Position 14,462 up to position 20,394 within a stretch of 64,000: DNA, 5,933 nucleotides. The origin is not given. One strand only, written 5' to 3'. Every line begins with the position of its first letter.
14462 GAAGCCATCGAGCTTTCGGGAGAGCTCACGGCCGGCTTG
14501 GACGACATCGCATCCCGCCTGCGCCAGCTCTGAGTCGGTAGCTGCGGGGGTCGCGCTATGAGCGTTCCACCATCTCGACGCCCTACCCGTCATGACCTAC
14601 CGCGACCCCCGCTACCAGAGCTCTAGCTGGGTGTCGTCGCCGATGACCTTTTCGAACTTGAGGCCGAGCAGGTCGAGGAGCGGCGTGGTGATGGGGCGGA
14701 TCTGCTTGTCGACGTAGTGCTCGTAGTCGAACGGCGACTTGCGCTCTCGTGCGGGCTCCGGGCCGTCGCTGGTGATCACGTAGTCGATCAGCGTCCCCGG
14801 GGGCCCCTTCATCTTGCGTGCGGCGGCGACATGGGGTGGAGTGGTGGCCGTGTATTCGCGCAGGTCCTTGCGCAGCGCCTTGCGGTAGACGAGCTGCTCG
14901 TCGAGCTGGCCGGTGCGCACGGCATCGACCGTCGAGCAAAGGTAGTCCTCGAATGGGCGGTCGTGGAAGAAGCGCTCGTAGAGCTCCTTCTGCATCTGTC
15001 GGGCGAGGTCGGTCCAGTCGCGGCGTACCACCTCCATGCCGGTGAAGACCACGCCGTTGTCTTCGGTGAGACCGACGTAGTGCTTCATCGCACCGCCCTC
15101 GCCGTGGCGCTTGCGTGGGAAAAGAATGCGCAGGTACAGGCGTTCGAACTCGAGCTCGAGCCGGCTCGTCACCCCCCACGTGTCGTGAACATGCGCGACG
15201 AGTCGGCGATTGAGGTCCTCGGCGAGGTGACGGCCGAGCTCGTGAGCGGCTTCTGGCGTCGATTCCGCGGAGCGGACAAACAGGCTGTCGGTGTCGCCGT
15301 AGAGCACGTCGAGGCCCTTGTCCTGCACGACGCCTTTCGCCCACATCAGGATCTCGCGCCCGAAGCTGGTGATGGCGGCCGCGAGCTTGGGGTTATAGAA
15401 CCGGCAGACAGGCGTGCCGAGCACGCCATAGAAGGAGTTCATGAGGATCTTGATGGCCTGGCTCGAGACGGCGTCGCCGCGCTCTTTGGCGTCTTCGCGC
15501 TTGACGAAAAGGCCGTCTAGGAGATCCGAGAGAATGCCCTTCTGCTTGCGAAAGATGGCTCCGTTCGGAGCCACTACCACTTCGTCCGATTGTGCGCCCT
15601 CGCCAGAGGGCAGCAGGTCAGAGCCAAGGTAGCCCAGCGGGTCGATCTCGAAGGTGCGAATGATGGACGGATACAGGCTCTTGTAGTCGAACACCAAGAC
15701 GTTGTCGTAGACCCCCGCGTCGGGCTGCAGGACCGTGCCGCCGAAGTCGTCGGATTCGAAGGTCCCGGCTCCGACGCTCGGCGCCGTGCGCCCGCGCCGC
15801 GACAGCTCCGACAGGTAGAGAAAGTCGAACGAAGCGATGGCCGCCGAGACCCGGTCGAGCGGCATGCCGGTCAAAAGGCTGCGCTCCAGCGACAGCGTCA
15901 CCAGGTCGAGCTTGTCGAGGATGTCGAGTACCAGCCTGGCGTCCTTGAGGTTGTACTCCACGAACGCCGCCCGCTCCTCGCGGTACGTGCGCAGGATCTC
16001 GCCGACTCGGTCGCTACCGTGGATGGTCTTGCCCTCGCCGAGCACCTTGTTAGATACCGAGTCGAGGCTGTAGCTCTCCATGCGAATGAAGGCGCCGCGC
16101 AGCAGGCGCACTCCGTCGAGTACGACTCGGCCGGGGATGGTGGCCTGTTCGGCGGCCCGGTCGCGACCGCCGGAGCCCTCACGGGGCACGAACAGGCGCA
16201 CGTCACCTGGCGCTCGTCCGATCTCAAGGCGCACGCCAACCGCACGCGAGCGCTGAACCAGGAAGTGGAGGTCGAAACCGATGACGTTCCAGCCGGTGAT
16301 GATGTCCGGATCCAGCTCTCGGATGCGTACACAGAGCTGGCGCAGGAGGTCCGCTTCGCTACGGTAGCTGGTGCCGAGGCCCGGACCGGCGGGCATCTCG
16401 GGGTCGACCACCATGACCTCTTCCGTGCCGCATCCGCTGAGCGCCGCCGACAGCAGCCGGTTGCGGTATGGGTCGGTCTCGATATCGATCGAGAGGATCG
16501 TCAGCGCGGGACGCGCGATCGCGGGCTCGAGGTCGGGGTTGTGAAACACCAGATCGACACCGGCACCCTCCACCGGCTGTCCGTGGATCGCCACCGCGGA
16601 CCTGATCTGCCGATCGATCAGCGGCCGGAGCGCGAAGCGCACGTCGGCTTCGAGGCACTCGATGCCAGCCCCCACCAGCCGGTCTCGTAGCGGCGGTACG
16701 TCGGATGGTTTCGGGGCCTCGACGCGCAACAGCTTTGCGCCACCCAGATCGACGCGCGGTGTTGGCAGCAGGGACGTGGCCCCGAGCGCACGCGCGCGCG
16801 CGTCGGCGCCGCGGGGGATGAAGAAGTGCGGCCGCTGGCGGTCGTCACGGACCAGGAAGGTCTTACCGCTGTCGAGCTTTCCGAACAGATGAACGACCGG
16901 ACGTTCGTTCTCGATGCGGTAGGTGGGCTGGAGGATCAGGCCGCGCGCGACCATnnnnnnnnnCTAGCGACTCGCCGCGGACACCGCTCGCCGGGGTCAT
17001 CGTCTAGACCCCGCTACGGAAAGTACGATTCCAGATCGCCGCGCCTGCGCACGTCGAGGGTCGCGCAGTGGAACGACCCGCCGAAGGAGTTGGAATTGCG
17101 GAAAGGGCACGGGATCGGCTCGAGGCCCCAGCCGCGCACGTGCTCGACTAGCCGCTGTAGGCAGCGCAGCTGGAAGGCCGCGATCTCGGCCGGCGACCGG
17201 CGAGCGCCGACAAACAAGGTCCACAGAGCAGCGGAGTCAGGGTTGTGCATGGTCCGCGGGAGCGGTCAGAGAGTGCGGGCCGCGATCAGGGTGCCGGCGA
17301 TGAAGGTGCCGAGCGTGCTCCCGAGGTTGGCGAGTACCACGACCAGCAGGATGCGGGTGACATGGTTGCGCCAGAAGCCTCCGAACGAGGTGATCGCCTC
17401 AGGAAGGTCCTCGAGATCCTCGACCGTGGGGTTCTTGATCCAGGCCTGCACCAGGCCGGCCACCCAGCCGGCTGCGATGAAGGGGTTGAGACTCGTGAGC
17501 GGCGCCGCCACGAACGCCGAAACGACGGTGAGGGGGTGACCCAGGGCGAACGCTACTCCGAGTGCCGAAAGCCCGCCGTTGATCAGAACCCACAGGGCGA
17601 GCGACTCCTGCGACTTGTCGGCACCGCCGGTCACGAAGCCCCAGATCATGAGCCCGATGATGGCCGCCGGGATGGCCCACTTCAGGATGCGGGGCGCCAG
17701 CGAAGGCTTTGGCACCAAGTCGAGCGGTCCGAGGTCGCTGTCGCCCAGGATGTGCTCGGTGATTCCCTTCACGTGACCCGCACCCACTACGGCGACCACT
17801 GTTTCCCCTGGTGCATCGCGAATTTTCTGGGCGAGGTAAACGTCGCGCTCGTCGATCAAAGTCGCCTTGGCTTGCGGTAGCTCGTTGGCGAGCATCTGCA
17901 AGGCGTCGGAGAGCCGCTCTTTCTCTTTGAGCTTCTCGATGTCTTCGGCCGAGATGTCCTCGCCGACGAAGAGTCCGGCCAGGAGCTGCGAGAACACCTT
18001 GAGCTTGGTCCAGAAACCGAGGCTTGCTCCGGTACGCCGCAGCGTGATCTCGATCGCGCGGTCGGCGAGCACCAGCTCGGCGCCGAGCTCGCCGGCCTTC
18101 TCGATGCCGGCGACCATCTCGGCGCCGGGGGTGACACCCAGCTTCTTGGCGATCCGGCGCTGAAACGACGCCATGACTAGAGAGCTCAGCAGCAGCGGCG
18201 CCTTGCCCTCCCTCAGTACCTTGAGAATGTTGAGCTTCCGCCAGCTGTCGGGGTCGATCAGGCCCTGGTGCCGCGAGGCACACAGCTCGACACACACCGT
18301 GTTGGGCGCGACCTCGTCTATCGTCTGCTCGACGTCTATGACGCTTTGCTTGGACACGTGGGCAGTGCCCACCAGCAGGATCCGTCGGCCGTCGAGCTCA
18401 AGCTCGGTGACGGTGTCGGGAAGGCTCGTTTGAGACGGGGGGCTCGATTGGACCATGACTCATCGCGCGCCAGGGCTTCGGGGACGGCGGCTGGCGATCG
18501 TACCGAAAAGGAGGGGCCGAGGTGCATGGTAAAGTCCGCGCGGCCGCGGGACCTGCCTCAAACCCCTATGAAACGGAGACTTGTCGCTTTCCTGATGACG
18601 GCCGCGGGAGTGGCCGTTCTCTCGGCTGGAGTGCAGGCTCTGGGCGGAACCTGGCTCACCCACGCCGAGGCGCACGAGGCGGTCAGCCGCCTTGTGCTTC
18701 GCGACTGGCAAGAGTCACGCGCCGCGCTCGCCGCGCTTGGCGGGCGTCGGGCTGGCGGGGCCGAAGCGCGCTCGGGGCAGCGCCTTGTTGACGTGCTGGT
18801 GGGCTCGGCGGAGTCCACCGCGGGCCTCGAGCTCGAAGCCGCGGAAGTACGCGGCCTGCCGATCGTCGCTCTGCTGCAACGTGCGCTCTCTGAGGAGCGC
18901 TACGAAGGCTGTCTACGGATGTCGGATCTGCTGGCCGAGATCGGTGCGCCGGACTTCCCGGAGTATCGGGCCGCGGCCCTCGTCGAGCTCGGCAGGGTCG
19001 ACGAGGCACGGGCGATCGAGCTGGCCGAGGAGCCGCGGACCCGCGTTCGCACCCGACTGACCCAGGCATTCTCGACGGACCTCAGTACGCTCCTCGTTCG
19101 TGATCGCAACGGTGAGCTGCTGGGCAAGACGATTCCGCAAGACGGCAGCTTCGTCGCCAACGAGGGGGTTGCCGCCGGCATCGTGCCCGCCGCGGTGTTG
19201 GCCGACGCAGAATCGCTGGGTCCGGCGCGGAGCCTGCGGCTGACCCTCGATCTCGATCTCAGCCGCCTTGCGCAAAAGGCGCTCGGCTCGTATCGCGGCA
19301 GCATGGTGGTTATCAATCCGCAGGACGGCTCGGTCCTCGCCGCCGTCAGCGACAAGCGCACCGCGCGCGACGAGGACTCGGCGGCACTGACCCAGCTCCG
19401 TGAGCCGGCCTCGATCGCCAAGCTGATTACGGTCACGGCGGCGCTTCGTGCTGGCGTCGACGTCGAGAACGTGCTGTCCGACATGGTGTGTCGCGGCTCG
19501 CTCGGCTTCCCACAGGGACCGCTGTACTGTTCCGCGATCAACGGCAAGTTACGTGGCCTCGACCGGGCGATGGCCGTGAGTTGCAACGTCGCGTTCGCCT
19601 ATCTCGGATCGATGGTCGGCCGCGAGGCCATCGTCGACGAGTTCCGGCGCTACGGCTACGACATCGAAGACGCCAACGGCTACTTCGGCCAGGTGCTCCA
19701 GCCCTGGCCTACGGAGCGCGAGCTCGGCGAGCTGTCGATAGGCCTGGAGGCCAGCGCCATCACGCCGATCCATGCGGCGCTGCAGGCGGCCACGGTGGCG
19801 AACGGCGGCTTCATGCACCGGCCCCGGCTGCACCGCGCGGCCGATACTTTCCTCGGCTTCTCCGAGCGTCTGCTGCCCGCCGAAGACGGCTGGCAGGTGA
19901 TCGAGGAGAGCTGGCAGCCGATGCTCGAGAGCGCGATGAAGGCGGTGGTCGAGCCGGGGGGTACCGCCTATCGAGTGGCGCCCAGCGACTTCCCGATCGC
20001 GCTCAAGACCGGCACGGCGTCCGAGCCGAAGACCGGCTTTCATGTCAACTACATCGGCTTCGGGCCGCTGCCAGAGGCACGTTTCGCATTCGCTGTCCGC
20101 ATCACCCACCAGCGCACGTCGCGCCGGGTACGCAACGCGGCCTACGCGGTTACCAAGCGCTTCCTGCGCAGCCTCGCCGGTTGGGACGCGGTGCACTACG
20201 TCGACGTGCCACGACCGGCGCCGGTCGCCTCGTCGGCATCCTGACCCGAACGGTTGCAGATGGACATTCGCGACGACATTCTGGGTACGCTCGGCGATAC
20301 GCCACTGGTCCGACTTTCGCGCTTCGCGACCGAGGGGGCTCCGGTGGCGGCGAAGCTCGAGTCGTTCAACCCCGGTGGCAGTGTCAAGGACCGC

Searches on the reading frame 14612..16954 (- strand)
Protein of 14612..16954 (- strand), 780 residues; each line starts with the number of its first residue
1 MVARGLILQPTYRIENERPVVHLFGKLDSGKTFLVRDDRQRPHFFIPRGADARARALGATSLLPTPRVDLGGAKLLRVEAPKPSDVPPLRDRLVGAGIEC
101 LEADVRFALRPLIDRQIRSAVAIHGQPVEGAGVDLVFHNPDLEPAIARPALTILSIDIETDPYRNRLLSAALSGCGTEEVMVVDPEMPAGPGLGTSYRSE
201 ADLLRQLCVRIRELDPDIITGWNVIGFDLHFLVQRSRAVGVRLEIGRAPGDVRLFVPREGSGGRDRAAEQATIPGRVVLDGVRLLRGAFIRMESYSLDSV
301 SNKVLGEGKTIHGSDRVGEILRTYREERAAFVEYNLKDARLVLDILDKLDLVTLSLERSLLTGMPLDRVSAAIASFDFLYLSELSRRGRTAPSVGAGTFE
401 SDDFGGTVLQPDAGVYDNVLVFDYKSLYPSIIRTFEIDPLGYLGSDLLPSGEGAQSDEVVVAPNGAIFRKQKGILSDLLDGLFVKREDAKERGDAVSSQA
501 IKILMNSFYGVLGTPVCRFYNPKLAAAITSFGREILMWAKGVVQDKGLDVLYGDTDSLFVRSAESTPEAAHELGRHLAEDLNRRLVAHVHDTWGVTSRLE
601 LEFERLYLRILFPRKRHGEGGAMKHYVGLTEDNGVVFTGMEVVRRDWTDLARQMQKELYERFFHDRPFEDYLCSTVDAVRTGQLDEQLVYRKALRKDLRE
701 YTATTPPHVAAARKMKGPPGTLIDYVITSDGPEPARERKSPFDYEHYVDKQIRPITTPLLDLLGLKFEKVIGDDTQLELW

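Call 8: search_protein_families(library=pfam, proteins=[window:14612-16954:-], max_evalue=0.001)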
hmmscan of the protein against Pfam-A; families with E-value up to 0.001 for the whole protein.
window:14612-16954:- (780 aa): 3 families
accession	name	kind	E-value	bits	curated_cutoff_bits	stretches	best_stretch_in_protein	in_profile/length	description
PF00136.26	DNA_pol_B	-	1.5e-43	149.7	23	1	404-730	44-410/453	DNA polymerase family B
PF03104.25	DNA_pol_B_exo1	-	1.3e-18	67.8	23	1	196-300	139-242/242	DNA polymerase family B, exonuclease domain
PF03175.18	DNA_pol_B_2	-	2e-06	27.4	25.8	0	464-513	338-387/468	DNA polymerase type B, organellar and viral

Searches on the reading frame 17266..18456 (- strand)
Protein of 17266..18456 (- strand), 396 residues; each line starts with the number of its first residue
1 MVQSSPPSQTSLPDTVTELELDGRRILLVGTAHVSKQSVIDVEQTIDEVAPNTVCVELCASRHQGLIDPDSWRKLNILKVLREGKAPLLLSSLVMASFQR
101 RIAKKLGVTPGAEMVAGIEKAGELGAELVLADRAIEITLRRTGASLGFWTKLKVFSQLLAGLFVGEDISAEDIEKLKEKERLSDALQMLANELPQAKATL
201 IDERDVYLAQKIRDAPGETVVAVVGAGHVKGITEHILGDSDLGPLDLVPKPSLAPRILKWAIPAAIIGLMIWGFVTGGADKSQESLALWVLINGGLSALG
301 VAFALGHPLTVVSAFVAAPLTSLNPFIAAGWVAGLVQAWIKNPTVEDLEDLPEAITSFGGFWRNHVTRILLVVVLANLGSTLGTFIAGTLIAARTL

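Call 8: search_protein_families(library=pfam, proteins=[window:17266-18456:-], max_evalue=0.001)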
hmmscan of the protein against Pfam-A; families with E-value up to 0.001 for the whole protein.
window:17266-18456:- (396 aa): 1 family
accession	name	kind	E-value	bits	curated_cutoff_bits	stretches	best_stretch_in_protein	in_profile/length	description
PF01963.22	TraB_PrgY_gumN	-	1.8e-31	110.4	26.8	1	18-234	4-249/263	TraB/PrgY/gumN family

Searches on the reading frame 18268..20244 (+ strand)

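Call 8: search_protein_families(library=pfam, proteins=[window:18268-20244:+], max_evalue=0.001)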
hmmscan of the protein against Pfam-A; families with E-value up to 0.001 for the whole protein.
window:18268-20244:+ (658 aa): 1 family
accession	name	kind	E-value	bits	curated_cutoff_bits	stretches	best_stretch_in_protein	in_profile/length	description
PF00905.27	Transpeptidase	-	6.7e-28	98.2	22.1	1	344-625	1-286/299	Penicillin binding protein transpeptidase domain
